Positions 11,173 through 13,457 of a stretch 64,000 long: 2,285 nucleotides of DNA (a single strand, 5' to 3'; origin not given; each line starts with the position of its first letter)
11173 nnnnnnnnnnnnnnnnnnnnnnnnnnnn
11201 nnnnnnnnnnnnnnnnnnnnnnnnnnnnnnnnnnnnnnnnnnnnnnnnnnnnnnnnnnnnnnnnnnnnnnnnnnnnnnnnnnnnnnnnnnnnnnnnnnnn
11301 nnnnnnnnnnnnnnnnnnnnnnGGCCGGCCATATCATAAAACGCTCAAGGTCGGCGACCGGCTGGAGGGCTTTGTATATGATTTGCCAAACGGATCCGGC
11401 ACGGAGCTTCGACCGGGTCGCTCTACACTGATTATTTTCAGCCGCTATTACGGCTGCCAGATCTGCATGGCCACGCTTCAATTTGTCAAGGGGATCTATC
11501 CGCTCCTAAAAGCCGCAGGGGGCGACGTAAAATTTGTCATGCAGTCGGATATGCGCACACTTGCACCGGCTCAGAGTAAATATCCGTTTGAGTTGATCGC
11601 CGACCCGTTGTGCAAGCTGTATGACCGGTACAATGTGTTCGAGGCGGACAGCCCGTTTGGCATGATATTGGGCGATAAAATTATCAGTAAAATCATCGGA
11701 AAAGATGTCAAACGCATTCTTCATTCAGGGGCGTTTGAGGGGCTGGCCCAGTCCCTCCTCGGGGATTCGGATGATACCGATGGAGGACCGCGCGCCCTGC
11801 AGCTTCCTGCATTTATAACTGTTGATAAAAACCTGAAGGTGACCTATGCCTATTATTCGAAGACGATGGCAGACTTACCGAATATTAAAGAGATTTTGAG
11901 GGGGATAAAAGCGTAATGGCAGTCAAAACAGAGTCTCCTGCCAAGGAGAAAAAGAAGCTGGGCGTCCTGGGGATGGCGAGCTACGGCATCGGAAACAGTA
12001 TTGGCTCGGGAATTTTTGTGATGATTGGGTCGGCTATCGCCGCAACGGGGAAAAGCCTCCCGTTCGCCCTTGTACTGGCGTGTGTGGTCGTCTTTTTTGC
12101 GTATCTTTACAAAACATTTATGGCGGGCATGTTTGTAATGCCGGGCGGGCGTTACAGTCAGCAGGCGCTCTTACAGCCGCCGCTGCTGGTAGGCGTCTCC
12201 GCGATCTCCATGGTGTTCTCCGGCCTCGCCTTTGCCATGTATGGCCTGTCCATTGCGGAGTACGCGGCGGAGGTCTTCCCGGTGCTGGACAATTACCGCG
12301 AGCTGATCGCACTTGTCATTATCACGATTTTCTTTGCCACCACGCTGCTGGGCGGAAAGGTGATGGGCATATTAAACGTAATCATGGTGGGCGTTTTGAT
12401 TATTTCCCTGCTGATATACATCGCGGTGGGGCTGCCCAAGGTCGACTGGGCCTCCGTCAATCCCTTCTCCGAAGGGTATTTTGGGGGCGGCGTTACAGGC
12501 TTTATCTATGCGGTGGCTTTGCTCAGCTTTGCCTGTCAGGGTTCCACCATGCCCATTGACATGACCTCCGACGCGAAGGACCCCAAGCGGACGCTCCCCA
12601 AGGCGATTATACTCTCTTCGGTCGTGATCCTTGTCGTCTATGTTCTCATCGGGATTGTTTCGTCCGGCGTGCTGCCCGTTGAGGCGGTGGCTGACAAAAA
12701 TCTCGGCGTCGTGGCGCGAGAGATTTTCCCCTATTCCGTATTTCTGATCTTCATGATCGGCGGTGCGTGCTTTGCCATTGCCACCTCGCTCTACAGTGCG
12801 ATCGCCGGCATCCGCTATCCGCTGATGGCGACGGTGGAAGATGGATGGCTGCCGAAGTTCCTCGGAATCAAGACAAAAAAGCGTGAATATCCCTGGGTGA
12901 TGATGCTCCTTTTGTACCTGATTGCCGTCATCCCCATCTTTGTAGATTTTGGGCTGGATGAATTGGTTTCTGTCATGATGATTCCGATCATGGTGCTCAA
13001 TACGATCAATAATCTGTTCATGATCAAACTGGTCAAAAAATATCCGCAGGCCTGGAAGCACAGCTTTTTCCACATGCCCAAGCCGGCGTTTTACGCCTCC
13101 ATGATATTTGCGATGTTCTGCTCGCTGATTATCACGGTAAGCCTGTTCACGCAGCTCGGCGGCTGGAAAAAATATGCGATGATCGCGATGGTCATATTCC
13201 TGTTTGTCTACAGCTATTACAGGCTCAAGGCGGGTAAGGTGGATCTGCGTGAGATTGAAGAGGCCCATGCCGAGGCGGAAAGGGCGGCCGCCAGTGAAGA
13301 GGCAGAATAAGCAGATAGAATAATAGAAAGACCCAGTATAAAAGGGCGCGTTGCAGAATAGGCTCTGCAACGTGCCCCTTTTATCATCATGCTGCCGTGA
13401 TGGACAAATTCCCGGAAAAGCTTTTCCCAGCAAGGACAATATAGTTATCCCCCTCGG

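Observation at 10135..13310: Unusual fusion of a PatB/MalY C-S lyase with a peroxiredoxin-like thioredoxin-fold domain, co-transcribed with an APC permease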

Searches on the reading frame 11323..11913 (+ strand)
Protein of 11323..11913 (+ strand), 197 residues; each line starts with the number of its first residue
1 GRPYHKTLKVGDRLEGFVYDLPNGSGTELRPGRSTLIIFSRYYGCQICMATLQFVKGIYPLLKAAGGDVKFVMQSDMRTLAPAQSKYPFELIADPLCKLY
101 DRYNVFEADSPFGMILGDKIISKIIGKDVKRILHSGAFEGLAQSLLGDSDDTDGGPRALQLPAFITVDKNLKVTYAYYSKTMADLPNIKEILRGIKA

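Call 4: search_protein_families(library=pfam, proteins=[window:11371-11913:+], max_evalue=1)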
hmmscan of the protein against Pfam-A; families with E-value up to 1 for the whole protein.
window:11371-11913:+ (181 aa): 2 families
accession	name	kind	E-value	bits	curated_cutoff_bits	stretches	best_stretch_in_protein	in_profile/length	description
PF08534.16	Redoxin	-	0.015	15.5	26.6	0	15-83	27-98/148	Redoxin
PF00578.27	AhpC-TSA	-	0.018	15.4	26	1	16-107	25-105/124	AhpC/TSA family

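Call 5: search_protein_families(library=ncbifam, proteins=[window:11371-11913:+], max_evalue=1)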
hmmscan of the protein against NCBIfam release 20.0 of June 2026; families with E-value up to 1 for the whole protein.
window:11371-11913:+ (181 aa): 1 family
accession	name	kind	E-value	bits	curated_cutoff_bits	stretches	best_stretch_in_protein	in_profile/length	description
NF040769.1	SelL_rel_redox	subfamily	3.1e-11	43.2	120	1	12-177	20-171/173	SelL-related redox protein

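Call 6: search_solved_structures(query=window:11323-11913:+, max_evalue=10, show_alignments=2)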
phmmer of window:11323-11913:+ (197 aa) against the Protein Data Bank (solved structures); distinct sequences matched with E-value up to 10: 1.
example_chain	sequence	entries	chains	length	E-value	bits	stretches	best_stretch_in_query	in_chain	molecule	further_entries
5enu_A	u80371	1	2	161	0.2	14.9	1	28-102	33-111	Alkyl hydroperoxide reductase/ Thiol specific antioxidant/ Mal allergen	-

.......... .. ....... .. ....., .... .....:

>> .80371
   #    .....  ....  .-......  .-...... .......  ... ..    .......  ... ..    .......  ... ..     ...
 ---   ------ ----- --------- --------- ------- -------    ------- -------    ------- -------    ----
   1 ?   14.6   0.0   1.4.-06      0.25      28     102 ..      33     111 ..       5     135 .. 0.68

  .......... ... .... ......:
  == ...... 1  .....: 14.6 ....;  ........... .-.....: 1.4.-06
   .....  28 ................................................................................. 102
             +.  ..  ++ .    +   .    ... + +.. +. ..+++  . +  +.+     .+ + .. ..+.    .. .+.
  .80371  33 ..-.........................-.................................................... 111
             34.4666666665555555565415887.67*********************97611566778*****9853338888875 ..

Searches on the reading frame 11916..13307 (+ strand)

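Call 4: search_protein_families(library=pfam, proteins=[window:11916-13307:+], max_evalue=1)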
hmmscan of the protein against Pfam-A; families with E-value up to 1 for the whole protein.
window:11916-13307:+ (464 aa): 2 families
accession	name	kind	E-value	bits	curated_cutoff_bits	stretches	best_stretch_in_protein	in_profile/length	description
PF13520.12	AA_permease_2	-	1.1e-35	123.9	27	1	15-427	1-422/427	Amino acid permease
PF00324.27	AA_permease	-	3.6e-19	69.2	24.6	1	23-432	5-450/470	Amino acid permease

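Call 5: search_protein_families(library=ncbifam, proteins=[window:11916-13307:+], max_evalue=1)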
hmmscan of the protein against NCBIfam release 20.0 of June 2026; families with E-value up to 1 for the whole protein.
window:11916-13307:+ (464 aa): 14 families
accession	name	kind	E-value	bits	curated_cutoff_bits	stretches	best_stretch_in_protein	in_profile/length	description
TIGR00909.1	2A0306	subfamily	2e-24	86.3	556.8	1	12-432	2-429/429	amino acid transporter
NF053761.1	BrChAATpBcaP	equivalog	1.2e-20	74.1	690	1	6-438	15-454/460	branched-chain amino acid transporter BcaP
TIGR00908.1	2A0305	equivalog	1.1e-13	50.9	381.75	1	51-440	46-437/442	ethanolamine permease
TIGR00906.1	2A0303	subfamily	8.1e-10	37.7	681.7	1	5-362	23-416/602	cationic amino acid transport permease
TIGR00905.1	2A0302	subfamily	1.1e-08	34.4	409.05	1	11-448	5-448/473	basic amino acid/polyamine antiporter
NF007876.0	PRK10580.1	equivalog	3.7e-08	32.7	736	1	9-431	5-441/457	proline-specific permease ProY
NF008466.1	PRK11357.1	equivalog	1e-07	31.3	800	1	12-434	7-434/446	fructoselysine/psicoselysine transporter FrlA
TIGR00911.1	2A0308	subfamily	3.7e-07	29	701.8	1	10-427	43-465/505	L-type amino acid transporter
NF008272.0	PRK11049.1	equivalog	3.5e-06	26.3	732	1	21-429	29-451/470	D-serine/D-alanine/glycine transporter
NF053774.1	TmaoPremMsil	equivalog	9e-06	24.6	690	1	147-453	168-487/520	trimethylamine N-oxide permease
NF047867.1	AA_transp_ThrP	exception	0.00021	20.4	850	1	24-259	21-265/461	bifunctional threonine/serine APC transporter ThrP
NF008094.0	PRK10836.1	subfamily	0.00096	18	735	2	148-257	163-268/489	amino acid permease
NF008016.0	PRK10746.1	equivalog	0.001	18.2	799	1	24-259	21-265/461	amino acid permease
NF007754.0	PRK10435.1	equivalog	0.0023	17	585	1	11-328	3-321/443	cadaverine/lysine antiporter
